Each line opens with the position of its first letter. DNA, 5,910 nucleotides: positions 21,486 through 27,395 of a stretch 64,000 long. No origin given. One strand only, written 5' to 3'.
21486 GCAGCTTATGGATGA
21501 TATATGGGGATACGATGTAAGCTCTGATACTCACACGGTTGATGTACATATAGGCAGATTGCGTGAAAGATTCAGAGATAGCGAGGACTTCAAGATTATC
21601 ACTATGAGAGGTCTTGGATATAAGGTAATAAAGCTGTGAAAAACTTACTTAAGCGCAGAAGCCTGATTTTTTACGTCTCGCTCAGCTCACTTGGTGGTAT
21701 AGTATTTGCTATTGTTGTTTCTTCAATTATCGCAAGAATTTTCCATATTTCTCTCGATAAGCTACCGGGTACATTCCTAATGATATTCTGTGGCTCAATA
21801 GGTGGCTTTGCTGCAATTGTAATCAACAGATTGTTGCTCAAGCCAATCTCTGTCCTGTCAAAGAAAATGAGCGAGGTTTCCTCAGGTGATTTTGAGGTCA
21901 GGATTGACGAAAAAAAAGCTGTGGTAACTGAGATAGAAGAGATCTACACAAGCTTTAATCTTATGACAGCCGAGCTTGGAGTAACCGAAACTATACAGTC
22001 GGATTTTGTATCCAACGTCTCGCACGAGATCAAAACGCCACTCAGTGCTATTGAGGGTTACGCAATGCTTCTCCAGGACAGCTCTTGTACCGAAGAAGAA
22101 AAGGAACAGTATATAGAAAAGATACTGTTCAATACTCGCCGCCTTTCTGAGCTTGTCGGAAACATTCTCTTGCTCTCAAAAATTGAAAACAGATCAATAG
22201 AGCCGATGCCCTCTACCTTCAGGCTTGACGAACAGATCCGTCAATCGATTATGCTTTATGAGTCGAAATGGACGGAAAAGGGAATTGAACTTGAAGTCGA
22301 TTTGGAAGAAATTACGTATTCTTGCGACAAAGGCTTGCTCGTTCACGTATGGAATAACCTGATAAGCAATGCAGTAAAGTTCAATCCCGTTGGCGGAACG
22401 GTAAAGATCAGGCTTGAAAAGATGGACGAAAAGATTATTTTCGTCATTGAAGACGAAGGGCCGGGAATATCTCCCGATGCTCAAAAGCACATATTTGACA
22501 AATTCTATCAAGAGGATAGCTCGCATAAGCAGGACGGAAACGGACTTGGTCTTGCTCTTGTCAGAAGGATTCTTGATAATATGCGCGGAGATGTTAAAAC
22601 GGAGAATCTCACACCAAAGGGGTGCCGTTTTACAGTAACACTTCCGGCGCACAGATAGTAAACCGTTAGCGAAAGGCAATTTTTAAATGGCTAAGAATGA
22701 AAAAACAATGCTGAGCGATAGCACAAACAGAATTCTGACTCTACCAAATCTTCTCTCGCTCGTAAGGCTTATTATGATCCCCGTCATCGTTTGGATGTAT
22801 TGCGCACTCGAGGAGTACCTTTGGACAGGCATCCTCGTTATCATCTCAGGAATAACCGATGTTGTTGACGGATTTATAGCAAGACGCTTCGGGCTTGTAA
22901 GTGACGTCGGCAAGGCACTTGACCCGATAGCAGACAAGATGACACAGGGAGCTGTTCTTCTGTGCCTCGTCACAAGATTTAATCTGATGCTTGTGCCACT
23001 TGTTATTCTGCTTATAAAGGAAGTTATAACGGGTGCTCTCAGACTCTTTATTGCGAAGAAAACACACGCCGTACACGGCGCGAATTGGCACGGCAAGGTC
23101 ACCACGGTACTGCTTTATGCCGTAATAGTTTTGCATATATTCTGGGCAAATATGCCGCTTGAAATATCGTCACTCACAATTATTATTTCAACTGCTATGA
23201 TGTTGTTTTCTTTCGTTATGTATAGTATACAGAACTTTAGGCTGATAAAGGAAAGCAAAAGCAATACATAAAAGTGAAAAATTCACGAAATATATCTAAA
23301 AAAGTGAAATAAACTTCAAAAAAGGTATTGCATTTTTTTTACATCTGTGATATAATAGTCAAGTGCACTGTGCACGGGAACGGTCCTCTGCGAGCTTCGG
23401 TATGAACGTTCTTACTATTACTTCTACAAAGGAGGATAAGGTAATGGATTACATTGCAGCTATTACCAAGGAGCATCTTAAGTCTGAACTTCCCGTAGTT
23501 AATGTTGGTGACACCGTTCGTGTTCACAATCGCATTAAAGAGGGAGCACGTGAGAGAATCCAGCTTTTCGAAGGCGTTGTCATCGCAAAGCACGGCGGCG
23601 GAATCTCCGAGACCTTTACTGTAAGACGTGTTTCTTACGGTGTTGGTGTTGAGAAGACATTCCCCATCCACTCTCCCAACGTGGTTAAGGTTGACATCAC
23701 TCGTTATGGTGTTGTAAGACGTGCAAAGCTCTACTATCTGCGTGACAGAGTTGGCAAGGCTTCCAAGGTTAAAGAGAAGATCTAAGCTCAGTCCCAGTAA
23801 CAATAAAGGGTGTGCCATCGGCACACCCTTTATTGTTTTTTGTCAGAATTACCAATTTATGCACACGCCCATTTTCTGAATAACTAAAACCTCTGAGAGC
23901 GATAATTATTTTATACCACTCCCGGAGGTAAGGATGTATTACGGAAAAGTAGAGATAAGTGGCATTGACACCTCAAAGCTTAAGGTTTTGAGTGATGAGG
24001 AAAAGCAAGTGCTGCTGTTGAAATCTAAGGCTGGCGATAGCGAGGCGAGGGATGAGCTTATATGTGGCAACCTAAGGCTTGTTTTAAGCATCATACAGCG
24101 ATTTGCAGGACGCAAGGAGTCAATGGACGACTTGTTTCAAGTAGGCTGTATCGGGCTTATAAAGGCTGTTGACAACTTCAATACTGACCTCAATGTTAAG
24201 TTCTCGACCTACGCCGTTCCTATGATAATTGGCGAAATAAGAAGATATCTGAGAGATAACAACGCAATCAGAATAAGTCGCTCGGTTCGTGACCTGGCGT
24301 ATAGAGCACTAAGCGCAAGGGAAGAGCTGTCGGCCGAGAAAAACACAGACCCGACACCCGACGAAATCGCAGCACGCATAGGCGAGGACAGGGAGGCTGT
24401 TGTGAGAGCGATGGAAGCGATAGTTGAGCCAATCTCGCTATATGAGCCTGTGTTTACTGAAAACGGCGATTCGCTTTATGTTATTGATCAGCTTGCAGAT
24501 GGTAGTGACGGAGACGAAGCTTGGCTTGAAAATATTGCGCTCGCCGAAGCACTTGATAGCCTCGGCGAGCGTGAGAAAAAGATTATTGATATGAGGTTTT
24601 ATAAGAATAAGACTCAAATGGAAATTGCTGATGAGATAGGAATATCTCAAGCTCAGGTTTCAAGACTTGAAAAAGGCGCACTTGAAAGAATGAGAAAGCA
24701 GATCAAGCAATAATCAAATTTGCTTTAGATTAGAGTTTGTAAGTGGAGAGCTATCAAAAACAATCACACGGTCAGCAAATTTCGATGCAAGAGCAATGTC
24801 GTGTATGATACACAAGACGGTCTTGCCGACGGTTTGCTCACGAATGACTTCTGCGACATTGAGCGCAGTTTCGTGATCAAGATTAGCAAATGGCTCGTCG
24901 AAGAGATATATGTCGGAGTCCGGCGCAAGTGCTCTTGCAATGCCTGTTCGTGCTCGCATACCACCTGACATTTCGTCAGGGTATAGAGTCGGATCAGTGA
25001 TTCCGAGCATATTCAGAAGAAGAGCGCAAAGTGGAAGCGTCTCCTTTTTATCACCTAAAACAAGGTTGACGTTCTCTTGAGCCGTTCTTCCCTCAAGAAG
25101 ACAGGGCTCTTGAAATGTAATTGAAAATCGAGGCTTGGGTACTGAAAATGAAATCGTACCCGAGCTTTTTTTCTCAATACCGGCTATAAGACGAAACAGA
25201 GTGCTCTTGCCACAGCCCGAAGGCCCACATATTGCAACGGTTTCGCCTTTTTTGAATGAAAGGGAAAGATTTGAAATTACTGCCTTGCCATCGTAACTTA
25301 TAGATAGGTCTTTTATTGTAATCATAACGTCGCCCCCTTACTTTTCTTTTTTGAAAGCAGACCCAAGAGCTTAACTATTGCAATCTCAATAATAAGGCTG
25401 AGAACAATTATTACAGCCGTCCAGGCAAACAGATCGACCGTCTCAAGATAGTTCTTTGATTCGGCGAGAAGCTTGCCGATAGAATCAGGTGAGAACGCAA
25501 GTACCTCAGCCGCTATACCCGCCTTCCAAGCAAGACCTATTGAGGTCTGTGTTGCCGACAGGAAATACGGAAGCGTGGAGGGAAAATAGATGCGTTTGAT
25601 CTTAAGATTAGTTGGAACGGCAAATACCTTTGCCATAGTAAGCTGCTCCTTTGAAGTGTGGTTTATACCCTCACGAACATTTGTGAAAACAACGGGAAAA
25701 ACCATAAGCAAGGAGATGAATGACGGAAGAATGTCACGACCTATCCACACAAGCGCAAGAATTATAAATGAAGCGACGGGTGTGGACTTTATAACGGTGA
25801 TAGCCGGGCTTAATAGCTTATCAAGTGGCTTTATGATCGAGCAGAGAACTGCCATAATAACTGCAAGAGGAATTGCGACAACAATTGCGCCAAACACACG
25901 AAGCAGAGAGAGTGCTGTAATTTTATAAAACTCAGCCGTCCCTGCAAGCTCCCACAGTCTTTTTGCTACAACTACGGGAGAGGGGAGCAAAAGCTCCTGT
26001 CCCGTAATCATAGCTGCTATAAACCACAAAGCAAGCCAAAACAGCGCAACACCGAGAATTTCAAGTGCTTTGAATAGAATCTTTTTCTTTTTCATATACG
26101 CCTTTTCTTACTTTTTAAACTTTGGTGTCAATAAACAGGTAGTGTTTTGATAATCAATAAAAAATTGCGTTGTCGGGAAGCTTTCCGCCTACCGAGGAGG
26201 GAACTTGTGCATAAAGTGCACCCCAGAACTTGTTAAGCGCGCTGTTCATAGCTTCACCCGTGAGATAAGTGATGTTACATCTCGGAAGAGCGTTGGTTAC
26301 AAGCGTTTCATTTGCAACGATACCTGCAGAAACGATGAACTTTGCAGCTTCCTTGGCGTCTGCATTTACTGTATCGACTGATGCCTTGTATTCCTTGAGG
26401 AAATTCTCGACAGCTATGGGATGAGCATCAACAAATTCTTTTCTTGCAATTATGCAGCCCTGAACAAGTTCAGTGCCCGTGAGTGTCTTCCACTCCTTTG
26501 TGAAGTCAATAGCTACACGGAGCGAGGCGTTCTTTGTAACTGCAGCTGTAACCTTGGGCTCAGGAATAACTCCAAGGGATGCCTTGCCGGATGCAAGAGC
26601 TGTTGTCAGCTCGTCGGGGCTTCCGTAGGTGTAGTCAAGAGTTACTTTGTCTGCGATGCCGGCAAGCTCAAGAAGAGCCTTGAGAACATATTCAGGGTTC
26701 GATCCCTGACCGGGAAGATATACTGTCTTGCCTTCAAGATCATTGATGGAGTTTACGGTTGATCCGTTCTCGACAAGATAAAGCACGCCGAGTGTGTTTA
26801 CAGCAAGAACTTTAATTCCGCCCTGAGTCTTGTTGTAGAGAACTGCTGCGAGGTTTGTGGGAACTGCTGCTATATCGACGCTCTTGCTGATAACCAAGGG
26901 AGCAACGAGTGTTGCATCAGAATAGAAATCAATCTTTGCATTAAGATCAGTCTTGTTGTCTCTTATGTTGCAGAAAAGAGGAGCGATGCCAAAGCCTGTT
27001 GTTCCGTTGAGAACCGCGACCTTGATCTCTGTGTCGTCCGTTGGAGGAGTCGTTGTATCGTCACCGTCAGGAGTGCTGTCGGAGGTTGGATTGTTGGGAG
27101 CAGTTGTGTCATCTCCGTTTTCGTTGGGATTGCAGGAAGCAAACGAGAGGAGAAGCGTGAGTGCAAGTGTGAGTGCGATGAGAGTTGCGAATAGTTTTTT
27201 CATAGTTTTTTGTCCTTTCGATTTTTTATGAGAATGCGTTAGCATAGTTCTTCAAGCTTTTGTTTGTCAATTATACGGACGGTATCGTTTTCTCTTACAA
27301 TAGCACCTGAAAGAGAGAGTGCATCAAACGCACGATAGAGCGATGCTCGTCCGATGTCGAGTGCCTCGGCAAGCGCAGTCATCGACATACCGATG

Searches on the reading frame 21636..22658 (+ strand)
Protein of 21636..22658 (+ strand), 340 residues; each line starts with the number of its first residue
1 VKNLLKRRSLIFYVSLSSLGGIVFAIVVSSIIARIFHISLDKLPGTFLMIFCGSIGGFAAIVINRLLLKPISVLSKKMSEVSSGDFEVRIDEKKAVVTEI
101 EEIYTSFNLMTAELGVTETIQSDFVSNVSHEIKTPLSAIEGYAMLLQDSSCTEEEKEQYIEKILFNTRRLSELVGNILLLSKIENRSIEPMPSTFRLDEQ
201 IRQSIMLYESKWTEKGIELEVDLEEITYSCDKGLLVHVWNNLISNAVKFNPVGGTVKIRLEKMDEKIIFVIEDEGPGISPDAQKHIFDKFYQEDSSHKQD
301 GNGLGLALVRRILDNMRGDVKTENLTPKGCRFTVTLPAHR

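Call 71: search_protein_families(library=pfam, proteins=[window:21636-22658:+], max_evalue=0.00001)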
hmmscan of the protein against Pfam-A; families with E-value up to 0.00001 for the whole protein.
window:21636-22658:+ (340 aa): 4 families
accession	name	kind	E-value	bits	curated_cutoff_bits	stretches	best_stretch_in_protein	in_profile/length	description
PF02518.31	HATPase_c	-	1.1e-28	100.3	26.4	1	231-339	2-110/111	Histidine kinase-, DNA gyrase B-, and HSP90-like ATPase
PF00512.31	HisKA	-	1e-19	70.7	26.9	1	121-185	2-65/66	His Kinase A (phospho-acceptor) domain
PF00672.30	HAMP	-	1.5e-07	32.1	25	1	63-114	2-51/53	HAMP domain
PF13581.12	HATPase_c_2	-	1.7e-06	28.5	27.4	1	240-317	41-113/127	Histidine kinase-like ATPase domain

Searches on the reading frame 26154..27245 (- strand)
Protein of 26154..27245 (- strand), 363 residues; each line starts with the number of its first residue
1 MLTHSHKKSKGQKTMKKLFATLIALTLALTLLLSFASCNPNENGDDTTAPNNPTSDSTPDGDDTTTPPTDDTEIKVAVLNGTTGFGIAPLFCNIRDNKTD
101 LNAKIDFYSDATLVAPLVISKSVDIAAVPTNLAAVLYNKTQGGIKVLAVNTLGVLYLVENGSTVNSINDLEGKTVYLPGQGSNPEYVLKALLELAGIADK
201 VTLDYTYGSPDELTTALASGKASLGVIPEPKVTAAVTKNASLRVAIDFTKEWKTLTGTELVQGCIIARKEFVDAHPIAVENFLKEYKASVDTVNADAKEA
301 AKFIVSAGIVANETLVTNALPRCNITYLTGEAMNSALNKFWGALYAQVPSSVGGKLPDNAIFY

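Call 71: search_protein_families(library=pfam, proteins=[window:26154-27245:-], max_evalue=0.00001)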
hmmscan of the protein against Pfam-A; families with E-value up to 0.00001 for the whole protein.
window:26154-27245:- (363 aa): 3 families
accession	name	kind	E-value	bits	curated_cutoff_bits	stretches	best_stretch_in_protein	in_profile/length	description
PF09084.16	NMT1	-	7e-11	42.9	20.5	1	100-300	20-216/216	NMT1/THI5 like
PF02621.19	VitK2_biosynth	-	5.1e-09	36.4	26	1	165-342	83-248/252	Menaquinone biosynthesis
PF12974.12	Phosphonate-bd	-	7.6e-08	32.5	27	1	98-288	26-218/242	ABC transporter, phosphonate, periplasmic substrate-binding protein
